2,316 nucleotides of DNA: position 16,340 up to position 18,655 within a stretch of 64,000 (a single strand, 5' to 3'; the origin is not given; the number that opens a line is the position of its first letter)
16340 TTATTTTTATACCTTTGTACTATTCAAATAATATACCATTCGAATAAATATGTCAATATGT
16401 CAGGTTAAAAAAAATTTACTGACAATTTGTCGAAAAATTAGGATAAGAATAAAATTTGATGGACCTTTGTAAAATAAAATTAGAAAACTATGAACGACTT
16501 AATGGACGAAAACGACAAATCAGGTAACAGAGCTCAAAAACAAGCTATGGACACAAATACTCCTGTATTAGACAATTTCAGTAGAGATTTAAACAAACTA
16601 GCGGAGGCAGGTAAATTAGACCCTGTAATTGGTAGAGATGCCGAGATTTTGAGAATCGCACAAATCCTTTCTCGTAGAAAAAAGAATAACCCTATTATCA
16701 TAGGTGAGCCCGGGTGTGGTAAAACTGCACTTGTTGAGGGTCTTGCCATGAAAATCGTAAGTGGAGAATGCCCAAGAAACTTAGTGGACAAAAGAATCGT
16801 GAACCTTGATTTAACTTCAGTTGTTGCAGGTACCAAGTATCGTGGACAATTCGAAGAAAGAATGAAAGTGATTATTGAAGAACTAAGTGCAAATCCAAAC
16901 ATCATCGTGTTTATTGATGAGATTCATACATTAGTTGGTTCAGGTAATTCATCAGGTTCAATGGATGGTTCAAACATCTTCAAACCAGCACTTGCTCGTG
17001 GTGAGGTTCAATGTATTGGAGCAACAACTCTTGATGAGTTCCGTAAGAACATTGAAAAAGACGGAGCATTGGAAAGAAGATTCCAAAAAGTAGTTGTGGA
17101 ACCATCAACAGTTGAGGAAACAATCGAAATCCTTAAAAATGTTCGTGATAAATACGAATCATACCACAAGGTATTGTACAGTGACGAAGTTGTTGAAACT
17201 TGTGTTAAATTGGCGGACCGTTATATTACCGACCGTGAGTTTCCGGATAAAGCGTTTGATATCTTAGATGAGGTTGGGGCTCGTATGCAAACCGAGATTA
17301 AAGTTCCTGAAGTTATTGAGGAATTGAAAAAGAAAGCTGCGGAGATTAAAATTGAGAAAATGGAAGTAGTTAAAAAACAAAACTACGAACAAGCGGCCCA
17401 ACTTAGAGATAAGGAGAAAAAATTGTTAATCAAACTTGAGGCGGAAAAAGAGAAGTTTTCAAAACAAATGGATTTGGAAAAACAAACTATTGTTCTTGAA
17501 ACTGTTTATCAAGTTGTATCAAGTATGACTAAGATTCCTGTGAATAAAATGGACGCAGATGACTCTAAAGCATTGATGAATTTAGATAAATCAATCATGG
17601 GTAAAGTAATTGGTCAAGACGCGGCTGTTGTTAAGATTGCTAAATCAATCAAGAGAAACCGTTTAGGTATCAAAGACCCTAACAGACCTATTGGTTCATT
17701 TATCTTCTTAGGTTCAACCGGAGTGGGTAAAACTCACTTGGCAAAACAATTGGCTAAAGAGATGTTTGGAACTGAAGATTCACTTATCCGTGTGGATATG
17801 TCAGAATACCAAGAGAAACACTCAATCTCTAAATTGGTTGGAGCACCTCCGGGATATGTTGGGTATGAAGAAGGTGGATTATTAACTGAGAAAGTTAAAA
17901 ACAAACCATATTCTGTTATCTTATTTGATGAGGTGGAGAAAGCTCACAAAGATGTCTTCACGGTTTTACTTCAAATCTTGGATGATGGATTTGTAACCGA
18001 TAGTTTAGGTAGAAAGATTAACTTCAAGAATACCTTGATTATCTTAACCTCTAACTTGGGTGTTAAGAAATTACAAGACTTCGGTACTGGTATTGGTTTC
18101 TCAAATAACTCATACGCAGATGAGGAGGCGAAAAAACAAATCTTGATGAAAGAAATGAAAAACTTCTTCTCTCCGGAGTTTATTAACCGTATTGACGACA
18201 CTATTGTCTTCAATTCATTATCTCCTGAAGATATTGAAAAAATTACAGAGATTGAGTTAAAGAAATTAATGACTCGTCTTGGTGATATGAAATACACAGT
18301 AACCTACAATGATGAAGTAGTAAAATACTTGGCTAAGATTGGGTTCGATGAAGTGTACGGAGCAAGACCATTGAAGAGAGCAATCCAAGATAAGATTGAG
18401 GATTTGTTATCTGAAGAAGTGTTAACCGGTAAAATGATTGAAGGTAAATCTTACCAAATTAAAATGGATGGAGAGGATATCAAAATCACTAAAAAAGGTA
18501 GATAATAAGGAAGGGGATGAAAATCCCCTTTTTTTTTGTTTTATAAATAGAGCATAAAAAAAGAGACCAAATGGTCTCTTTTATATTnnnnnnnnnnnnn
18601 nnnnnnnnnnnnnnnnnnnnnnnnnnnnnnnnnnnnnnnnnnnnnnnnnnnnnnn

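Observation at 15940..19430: Phage-encoded Clp proteolytic system: N-domain-less ClpC-like unfoldase with a divergent UVR-repeat gene and an adjacent M20/M42-like peptidase; ClpP encoded separately at 43043-43789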

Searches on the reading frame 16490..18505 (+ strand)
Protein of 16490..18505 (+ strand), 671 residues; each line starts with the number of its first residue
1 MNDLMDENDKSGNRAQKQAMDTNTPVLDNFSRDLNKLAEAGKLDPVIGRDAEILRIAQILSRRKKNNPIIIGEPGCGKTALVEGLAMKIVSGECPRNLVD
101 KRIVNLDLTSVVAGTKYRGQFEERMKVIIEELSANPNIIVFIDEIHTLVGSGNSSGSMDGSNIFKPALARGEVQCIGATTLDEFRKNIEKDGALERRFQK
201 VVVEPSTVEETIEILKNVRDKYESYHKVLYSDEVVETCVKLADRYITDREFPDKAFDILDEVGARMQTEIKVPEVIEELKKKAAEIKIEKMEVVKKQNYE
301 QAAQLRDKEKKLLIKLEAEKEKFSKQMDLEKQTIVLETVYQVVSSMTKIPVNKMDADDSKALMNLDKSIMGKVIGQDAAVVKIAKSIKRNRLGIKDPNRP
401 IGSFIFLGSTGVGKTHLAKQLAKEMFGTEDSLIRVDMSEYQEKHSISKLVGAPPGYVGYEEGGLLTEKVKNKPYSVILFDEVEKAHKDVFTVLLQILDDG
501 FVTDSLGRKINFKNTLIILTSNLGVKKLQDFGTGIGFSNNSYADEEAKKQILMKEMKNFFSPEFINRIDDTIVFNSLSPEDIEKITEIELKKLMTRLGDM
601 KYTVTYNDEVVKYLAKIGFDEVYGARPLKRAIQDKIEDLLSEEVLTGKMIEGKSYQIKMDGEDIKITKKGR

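Call 4: search_protein_families(library=pfam, proteins=[window:16490-18505:+], max_evalue=0.01)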
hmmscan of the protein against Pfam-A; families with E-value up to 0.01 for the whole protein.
window:16490-18505:+ (671 aa): 34 families (the best 25 are shown)
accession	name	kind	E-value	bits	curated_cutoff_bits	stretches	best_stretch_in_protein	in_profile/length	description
PF07724.20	AAA_2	-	1.3e-67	227.5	27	1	399-570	1-165/166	AAA domain (Cdc48 subfamily)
PF17871.7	AAA_lid_9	-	3.5e-29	101.2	22.8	1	207-308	1-103/104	AAA lid domain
PF10431.15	ClpB_D2-small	-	5.3e-23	81.3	21.9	1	577-656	1-80/81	C-terminal, D2-small domain, of ClpB protein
PF00004.35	AAA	-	3.1e-21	76.6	21.2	2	69-196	2-125/131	ATPase family associated with various cellular activities (AAA)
PF07728.20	AAA_5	-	1.4e-13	51.5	22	1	404-523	2-123/139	AAA domain (dynein-related subfamily)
PF13401.12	AAA_22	-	2.7e-09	37.8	27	1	64-148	4-96/130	AAA domain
PF13191.12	AAA_16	-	8.5e-09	36.6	32.6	1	46-97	2-63/167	AAA ATPase domain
PF20720.3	nSTAND3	-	1.9e-08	34.6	27.2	1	64-92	16-44/155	Novel STAND NTPase 3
PF13173.12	AAA_14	-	1.2e-07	32.2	27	1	405-500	6-88/129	AAA domain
PF00158.32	Sigma54_activat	-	1.4e-07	31.8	20.2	1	404-513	25-132/168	Sigma-54 interaction domain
PF05729.18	NACHT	-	3.7e-07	30.6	26.7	1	69-97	4-32/167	NACHT domain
PF13479.12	AAA_24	-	4.1e-06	27.2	27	1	406-490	7-81/195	AAA domain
PF06414.18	Zeta_toxin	-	5.9e-06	26.3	22.3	1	405-444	20-58/199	Zeta toxin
PF00910.28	RNA_helicase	-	1.3e-05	26.1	21.5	0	405-426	2-23/105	RNA helicase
PF01695.23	IstB_IS21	-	2e-05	24.6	24.1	0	404-424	95-115/238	IstB-like ATP binding protein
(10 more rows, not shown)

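Call 5: search_protein_families(library=ncbifam, proteins=[window:16490-18505:+], max_evalue=0.01)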
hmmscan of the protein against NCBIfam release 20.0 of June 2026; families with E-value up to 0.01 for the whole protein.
window:16490-18505:+ (671 aa): 29 families (the best 25 are shown)
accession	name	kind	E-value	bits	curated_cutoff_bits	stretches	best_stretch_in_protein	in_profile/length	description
TIGR03346.1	chaperone_ClpB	equivalog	7.6e-251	835.1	1232.1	2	304-666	500-852/853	ATP-dependent chaperone ClpB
TIGR02639.1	ClpA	equivalog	4.7e-217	722.6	993.15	1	10-658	150-733/734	ATP-dependent Clp protease ATP-binding subunit ClpA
NF008118.0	PRK10865.1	equivalog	4.9e-213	709.6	1417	2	312-664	509-853/857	ATP-dependent chaperone ClpB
TIGR03345.1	VI_ClpV1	equivalog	3.9e-192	640.7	884.95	2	8-331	151-481/852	type VI secretion system ATPase TssH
NF033606.1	heat_AAA_ClpK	exception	1.1e-191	639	1900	1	16-660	254-899/949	heat shock survival AAA family ATPase ClpK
NF033607.0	disagg_AAA_ClpG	exception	4.7e-187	623.8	1900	1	21-666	238-883/932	AAA family protein disaggregase ClpG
NF008263.0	PRK11034.1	equivalog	1.3e-167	559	1350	2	329-667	416-743/758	ATP-dependent Clp protease ATP-binding subunit ClpA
TIGR03922.1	T7SS_EccA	equivalog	1.9e-09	36.7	466.65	1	65-259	312-505/557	type VII secretion AAA-ATPase EccA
NF003745.1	PRK05342.1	equivalog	6.9e-09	35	359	1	534-640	263-380/418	ATP-dependent Clp protease ATP-binding subunit ClpX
NF003229.0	PRK04195.1-5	equivalog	1.5e-08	33.8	280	1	373-487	19-117/413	replication factor C large subunit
NF038214.1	IS21_help_AAA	equivalog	1.2e-07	31.7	200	1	404-426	93-115/232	IS21-like element helper ATPase IstB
NF001679.0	PRK00440.1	equivalog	1.4e-06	27.6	303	1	400-429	38-67/322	replication factor C small subunit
NF005304.0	PRK06835.1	equivalog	2.3e-06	26.9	215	1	393-435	175-217/330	ATP-binding protein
TIGR03420.1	DnaA_homol_Hda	equivalog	7.9e-06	25.6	194.8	0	403-443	40-80/226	DnaA regulatory inactivator Hda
NF009067.0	PRK12402.1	equivalog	2e-05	23.7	317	0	42-99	13-70/340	replication factor C small subunit 2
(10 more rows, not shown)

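Call 6: search_protein_families(library=phrogs, proteins=[window:16490-18505:+], max_evalue=0.001)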
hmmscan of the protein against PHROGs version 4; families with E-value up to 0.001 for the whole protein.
window:16490-18505:+ (671 aa): 13 families
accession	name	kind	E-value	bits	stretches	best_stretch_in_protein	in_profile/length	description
phrog_4871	-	other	4.8e-237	790.1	1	7-668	155-756/764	ATP-dependent protease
phrog_249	-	moron, auxiliary metabolic gene and host takeover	4.2e-14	53.7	1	268-514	35-235/380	porphyrin biosynthesis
phrog_5846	-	DNA, RNA and nucleotide metabolism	8.9e-13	49.2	2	371-449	16-83/380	clamp loader of DNA polymerase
phrog_1297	-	other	2.4e-10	41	1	405-502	29-128/356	ATPase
phrog_168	-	DNA, RNA and nucleotide metabolism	1e-09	39.5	1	401-568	42-184/314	clamp loader of DNA polymerase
phrog_3277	-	DNA, RNA and nucleotide metabolism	9.6e-09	36.3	0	403-436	12-46/168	DnaC-like helicase loader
phrog_4339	-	unknown function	3e-08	34.2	0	560-641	421-509/552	-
phrog_3757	-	unknown function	7e-08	33.3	1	63-149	124-197/367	-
phrog_8638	-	unknown function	6.8e-07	29.2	1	69-157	309-384/568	-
phrog_10401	-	other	2e-06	27.8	1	30-155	425-536/667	ATPase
phrog_50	-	DNA, RNA and nucleotide metabolism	2.7e-06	27.7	1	383-425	359-393/570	DnaC-like helicase loader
phrog_11838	-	DNA, RNA and nucleotide metabolism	0.00073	19.8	0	66-129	41-103/420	clamp loader of DNA polymerase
phrog_296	-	integration and excision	0.0009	19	0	69-149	322-401/626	DNA transposition protein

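Call 8: search_dna_similar(query=window:16490-18505:+, collection=phages, mode=protein, max_rows=30)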
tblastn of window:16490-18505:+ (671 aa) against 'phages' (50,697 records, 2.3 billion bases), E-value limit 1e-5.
Records with a match: 198; places in all: 200; records where one place covers at least 80% of the query: 157.
Best place of each record, by identity: <60% 198.
By first word of the organism name: Bacteriophage 55; Escherichia 33; Listeria 22; Klebsiella 11; Pseudomonas 11; Salmonella 10; Erwinia 8; Vibrio 7; uncultured 6; Staphylococcus 6; and 11 more.
By host as written in the record: - 79; Listeria monocytogenes 22; Escherichia coli 10; Staphylococcus aureus 5; Klebsiella pneumoniae 5; Pseudomonas aeruginosa PAO1 5; Salmonella enterica subsp. enterica serovar Typhimurium 4; Enterococcus faecalis 3; and 46 more.
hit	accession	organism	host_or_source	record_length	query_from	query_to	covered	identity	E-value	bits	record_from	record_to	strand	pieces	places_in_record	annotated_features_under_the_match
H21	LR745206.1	uncultured phage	metagenomic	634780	24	666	96%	57.0%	0e+0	712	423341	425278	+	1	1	record has no annotation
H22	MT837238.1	Bacteriophage sp.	human fecal samples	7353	23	662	95%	56.9%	0e+0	714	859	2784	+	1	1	record has no annotation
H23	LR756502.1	uncultured phage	metagenomic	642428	6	645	95%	56.5%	0e+0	708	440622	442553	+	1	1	record has no annotation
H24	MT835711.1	Bacteriophage sp.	human fecal samples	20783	25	649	93%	54.2%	0e+0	644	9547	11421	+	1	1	record has no annotation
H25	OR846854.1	Listeria phage LM 4-11-1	Listeria monocytogenes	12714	4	669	99%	50.7%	0e+0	637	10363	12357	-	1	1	record has no annotation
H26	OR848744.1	Listeria phage LM 4-14-1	Listeria monocytogenes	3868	4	669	99%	50.7%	0e+0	637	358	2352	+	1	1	record has no annotation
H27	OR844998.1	Staphylococcus phage SA 1306 Kay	Staphylococcus aureus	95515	8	665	98%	51.3%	0e+0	656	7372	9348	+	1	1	record has no annotation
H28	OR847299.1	Listeria phage LM 4-11-1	Listeria monocytogenes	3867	4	669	99%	50.6%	0e+0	638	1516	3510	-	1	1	record has no annotation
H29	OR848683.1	Listeria phage LM 4-14-1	Listeria monocytogenes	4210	4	669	99%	50.6%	0e+0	638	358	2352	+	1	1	record has no annotation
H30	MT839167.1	Bacteriophage sp.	human fecal samples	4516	9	652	96%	52.1%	0e+0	626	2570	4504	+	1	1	record has no annotation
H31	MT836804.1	Bacteriophage sp.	human fecal samples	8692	23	655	94%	52.9%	0e+0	652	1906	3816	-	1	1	record has no annotation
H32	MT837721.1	Bacteriophage sp.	human fecal samples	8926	22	657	95%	51.8%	0e+0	645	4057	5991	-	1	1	record has no annotation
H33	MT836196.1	Bacteriophage sp.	human fecal samples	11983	10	665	98%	50.1%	0e+0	622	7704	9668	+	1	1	record has no annotation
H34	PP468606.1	Staphylococcus phage SpP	Staphylococcus saprophyticus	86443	21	671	97%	49.5%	0e+0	607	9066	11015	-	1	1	hypothetical protein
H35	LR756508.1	uncultured phage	metagenomic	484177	10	658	97%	49.5%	0e+0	588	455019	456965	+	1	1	record has no annotation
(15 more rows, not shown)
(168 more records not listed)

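Call 14: search_solved_structures(query=window:16490-18505:+, show_alignments=3, max_evalue=1e-50)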
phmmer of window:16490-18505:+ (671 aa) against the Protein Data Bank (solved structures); distinct sequences matched with E-value up to 1e-50: 50.
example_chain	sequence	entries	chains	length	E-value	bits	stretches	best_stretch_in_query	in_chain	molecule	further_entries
6em8_A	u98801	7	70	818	2.4e-221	739.9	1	11-665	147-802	ATP-dependent Clp protease ATP-binding subunit ClpC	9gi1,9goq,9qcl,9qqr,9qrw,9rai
6em9_A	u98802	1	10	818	2.5e-221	739.8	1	11-665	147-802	ATP-dependent Clp protease ATP-binding subunit ClpC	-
3j3s_A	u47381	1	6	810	2.6e-213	713.3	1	9-662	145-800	Negative regulator of genetic competence ClpC/MecB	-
3j3t_A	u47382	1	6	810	2.6e-213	713.3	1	9-662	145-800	Negative regulator of genetic competence ClpC/MecB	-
3j3r_A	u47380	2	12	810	1.4e-212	710.9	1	9-662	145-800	Negative regulator of genetic competence ClpC/MecB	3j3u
7abr_A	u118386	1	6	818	1.4e-212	710.9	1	9-662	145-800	Negative regulator of genetic competence ClpC/MecB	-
8a8u_A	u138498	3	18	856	4.3e-201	673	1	11-661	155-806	ATP-dependent Clp protease ATP-binding subunit ClpC1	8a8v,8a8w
8xon_S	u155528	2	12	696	5.4e-201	672.6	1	22-663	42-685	NDP-hexose 4-ketoreductase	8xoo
9if4_A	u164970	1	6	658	5e-200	669.4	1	26-661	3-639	ATP-dependent Clp protease ATP-binding subunit ClpC1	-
8ycx_A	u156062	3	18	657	7.9e-198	662.2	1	26-661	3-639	ATP-dependent Clp protease ATP-binding subunit ClpC1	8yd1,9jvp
5ofo_C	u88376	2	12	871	2.6e-195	653.9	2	307-662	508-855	Chaperone protein ClpB,ATP-dependent Clp protease ATP-binding subunit ClpA,Chaperone prote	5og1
6og3_E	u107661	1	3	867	9.8e-195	652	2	308-665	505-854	Hyperactive disaggregase ClpB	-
6oax_C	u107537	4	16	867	1.1e-194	651.8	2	308-665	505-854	Hyperactive disaggregase ClpB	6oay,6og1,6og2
4d2q_A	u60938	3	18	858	2e-194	650.9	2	308-662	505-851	CLPB | CHAPERONE PROTEIN CLPB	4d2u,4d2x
1qvr_A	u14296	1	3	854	8.4e-194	648.9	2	264-659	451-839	ClpB protein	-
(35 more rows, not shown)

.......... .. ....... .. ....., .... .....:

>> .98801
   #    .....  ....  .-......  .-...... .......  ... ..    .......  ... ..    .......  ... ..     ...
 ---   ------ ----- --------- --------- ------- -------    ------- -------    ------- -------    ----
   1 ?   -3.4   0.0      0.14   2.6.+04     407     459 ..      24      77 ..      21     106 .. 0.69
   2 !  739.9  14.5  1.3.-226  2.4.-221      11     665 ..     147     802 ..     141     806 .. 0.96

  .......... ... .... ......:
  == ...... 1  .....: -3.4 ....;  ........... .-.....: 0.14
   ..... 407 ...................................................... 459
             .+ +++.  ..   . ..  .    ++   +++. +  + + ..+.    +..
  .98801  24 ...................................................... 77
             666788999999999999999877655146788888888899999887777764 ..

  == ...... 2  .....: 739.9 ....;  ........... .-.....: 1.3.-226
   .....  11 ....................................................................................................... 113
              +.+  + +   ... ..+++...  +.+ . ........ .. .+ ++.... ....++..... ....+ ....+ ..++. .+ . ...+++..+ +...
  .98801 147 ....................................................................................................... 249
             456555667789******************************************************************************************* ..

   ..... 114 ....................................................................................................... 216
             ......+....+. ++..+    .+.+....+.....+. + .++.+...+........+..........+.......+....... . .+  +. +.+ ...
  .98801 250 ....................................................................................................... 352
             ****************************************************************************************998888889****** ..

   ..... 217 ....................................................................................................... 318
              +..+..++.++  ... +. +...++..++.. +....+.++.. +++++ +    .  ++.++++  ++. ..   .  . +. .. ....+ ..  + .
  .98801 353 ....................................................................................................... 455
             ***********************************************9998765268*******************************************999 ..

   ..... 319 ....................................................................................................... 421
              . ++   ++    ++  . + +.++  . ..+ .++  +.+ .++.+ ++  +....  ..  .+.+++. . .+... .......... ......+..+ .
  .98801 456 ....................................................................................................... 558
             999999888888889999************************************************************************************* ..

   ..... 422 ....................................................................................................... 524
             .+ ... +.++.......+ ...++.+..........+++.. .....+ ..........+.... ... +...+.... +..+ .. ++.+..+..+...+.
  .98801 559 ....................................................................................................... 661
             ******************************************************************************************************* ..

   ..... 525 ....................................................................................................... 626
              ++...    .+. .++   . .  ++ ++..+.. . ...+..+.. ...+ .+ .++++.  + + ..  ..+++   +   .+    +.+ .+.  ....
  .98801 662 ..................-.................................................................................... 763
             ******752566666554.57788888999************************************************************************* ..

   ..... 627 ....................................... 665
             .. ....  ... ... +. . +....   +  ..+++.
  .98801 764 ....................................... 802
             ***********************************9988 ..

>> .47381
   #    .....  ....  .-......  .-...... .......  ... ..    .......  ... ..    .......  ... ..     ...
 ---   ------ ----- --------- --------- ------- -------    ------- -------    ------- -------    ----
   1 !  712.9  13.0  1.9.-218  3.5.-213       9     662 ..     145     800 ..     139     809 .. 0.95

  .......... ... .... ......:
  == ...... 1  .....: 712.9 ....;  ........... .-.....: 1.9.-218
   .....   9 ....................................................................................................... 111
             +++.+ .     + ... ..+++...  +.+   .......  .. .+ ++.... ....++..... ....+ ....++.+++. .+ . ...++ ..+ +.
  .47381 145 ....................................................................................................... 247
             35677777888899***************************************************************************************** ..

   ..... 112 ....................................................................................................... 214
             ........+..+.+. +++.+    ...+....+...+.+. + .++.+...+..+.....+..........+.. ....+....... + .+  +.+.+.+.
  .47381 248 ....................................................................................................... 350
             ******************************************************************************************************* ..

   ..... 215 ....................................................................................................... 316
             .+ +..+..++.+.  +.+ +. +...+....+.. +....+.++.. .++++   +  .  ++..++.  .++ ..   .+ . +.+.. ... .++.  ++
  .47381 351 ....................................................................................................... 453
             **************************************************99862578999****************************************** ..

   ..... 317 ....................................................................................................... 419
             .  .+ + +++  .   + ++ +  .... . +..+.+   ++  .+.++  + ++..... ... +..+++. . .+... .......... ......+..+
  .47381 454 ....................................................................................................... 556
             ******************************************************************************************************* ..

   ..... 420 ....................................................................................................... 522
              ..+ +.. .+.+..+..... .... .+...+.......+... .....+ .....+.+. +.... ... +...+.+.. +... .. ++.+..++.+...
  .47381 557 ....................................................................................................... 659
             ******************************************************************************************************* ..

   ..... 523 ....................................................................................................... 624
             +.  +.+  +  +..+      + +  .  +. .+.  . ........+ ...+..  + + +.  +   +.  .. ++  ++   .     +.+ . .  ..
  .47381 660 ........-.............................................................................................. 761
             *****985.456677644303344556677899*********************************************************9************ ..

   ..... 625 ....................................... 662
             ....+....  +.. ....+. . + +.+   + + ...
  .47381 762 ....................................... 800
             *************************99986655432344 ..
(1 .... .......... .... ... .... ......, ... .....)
